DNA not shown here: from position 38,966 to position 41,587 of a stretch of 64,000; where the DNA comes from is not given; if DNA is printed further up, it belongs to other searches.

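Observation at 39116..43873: Orphan three-gene operon: LysM/PG-binding protein, split OmpA-like/PG-binding protein, and a 773-aa family-less protein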

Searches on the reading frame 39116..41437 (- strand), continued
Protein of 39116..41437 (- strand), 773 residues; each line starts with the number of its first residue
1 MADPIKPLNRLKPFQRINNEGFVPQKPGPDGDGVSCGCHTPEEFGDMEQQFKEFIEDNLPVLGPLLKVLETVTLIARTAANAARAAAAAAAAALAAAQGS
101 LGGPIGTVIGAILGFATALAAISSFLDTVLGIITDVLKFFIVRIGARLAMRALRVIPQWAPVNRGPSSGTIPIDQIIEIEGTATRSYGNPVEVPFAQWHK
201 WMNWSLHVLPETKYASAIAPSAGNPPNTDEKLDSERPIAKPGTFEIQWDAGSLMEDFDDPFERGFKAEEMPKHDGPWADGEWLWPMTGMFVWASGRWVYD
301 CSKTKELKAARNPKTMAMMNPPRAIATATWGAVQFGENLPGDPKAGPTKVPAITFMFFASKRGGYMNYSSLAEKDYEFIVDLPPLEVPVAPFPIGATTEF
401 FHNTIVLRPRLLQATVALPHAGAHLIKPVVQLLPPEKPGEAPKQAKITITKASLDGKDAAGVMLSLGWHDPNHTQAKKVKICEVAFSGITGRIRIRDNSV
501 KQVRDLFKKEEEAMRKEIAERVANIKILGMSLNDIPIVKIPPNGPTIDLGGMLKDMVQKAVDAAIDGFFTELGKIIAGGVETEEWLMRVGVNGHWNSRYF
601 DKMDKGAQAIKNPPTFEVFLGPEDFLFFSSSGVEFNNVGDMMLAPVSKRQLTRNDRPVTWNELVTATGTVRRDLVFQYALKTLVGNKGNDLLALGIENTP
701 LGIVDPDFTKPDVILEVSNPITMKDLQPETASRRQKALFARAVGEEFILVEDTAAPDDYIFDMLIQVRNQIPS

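Call 49: search_protein_families(library=pfam, proteins=[L024:2677-5406:+, L024:3-1622:+, L024:1505-2614:+, L025:11596-12897:+, L024:12203-12793:+, L025:12924-13253:+, L025:6721-7215:+, L020:16401-18533:-, L030:3506-5071:+, L038:5099-6874:+], max_evalue=0.01)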
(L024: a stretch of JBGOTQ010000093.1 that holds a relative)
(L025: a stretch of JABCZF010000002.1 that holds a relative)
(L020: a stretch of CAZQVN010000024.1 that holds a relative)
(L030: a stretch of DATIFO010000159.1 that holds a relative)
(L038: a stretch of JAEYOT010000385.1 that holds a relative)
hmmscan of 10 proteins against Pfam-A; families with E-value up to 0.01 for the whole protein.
L024:2677-5406:+ (910 aa): 18 families
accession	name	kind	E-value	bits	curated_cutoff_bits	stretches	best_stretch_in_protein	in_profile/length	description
PF07724.20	AAA_2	-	2.7e-55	187.3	27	1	641-806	1-163/166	AAA domain (Cdc48 subfamily)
PF17871.7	AAA_lid_9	-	3.6e-30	104.4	22.8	1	369-471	1-101/104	AAA lid domain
PF00004.35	AAA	-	1.1e-18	68.4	21.2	2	230-343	2-110/131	ATPase family associated with various cellular activities (AAA)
PF07728.20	AAA_5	-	1.2e-12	48.5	22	1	646-764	2-122/139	AAA domain (dynein-related subfamily)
PF10431.15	ClpB_D2-small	-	4.5e-12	46.3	21.9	1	816-890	3-77/81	C-terminal, D2-small domain, of ClpB protein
PF13191.12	AAA_16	-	6.1e-12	46.8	32.6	1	207-276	2-83/167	AAA ATPase domain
PF13401.12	AAA_22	-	6.7e-08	33.4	27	0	644-686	6-48/130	AAA domain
PF00158.32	Sigma54_activat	-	1.8e-05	25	20.2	1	618-764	4-143/168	Sigma-54 interaction domain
PF02861.25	Clp_N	-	2.1e-05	25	20.7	1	27-74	5-52/53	Clp amino terminal domain, pathogenicity island component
PF06414.18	Zeta_toxin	-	2.9e-05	24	22.3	1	632-687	7-60/199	Zeta toxin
PF13481.12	AAA_25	-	3.1e-05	24.1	27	0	230-293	37-98/195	AAA domain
PF12775.13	AAA_7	-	3.2e-05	24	25.8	0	646-689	36-79/181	P-loop containing dynein motor region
PF20720.3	nSTAND3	-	4.3e-05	23.7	27.2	0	645-686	19-58/155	Novel STAND NTPase 3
PF01637.24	ATPase_2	-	4.9e-05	23.7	33.2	0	282-387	94-201/225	ATPase domain predominantly from Archaea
PF13173.12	AAA_14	-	9.5e-05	22.8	27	0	645-727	4-74/129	AAA domain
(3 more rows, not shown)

L024:3-1622:+ (540 aa): 1 family
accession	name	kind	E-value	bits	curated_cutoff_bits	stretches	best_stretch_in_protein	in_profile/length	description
PF05947.17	T6SS_TssF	-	3e-178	594.6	25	1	2-537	85-608/608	Type VI secretion system, TssF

L024:1505-2614:+ (370 aa): 1 family
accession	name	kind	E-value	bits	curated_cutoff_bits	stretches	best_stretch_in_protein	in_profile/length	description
PF06996.16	T6SS_TssG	-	3.1e-110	368.6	24.6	1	47-353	1-304/304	Type VI secretion, TssG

L025:11596-12897:+ (434 aa): 5 families
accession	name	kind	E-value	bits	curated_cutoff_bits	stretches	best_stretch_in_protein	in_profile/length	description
PF13646.12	HEAT_2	-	1.2e-30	106.1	27.7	3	257-331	13-88/88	HEAT repeats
PF02985.28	HEAT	-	4.5e-12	45.5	23.5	0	96-121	5-30/31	HEAT repeat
PF01347.28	Vitellogenin_N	-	6.3e-06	25.5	24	0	218-297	502-585/590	Lipoprotein amino terminal region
PF03130.22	HEAT_PBS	-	6.3e-05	23.6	20.9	0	291-313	1-23/27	PBS lyase HEAT-like repeat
PF13513.12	HEAT_EZ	-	0.0008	20.3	27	0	273-302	22-55/55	HEAT-like repeat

L024:12203-12793:+ (197 aa): 1 family
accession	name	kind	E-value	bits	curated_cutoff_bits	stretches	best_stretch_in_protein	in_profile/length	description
PF01169.24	GDT1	-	9.3e-26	90.4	27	2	112-186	2-75/75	Divalent cation/proton antiporter GDT1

L025:12924-13253:+ (110 aa): 0 families

L025:6721-7215:+ (165 aa): 1 family
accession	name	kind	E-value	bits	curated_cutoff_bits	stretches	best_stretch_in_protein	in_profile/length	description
PF05488.18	PAAR_motif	-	1.1e-10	42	27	1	56-104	8-51/70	PAAR motif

L020:16401-18533:- (710 aa): 6 families
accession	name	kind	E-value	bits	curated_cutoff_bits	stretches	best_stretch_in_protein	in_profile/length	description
PF00805.28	Pentapeptide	-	2.2e-93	305.6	20.2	14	461-499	1-39/40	Pentapeptide repeats (8 copies)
PF13599.13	Pentapeptide_4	-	1.3e-75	249.9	38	12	541-613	6-78/78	Pentapeptide repeat region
PF13576.12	Pentapeptide_3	-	6e-49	164.5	27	4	339-376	2-42/48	Pentapeptide repeats (9 copies)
PF23894.2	LD_SV2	-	1.4e-17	64.3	29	0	175-245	19-89/92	SV2A/B/C luminal domain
PF25296.1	Decapeptide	-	1.8e-15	57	45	0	406-464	15-73/74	Decapeptide repeat region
PF05264.16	CfAFP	-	3.3e-07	30.8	25.9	0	480-577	13-103/137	Choristoneura fumiferana antifreeze protein (CfAFP)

L030:3506-5071:+ (522 aa): 2 families
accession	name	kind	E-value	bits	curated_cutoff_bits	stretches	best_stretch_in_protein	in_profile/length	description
PF05943.17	VipB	-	1.1e-66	225.5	27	1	213-507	2-299/301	EvpB/VC_A0108, tail sheath N-terminal domain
PF05591.17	T6SS_VipA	-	5.3e-15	56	24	1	41-137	24-122/155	Type VI secretion system, VipA, VC_A0107 or Hcp2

L038:5099-6874:+ (592 aa): 0 families

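Call 92: search_protein_families(library=pfam, proteins=[L014:15121-16947:-, L014:13412-14521:-, L014:18095-19018:-, L014:12312-13580:+, L025:17647-18675:+, L042:4769-6232:+, L023:15956-17566:+, L027:3261-4637:+, L030:14318-15805:+, L024:15229-16434:+], max_evalue=0.01)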
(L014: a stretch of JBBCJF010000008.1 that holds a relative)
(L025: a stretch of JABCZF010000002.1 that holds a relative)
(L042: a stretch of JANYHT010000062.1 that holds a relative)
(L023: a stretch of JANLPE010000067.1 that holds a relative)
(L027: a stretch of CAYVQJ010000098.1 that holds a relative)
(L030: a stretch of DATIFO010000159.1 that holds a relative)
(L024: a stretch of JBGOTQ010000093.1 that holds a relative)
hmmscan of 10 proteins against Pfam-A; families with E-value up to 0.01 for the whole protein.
L014:15121-16947:- (608 aa): 0 families

L014:13412-14521:- (369 aa): 0 families

L014:18095-19018:- (307 aa): 0 families

L014:12312-13580:+ (423 aa): 0 families

L025:17647-18675:+ (343 aa): 0 families

L042:4769-6232:+ (488 aa): 0 families

L023:15956-17566:+ (537 aa): 0 families

L027:3261-4637:+ (459 aa): 1 family
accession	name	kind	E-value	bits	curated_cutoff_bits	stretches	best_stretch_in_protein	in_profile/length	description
PF13354.11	Beta-lactamase2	-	0.00038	20.3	22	0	249-362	72-169/214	Beta-lactamase enzyme family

L030:14318-15805:+ (496 aa): 0 families

L024:15229-16434:+ (402 aa): 0 families
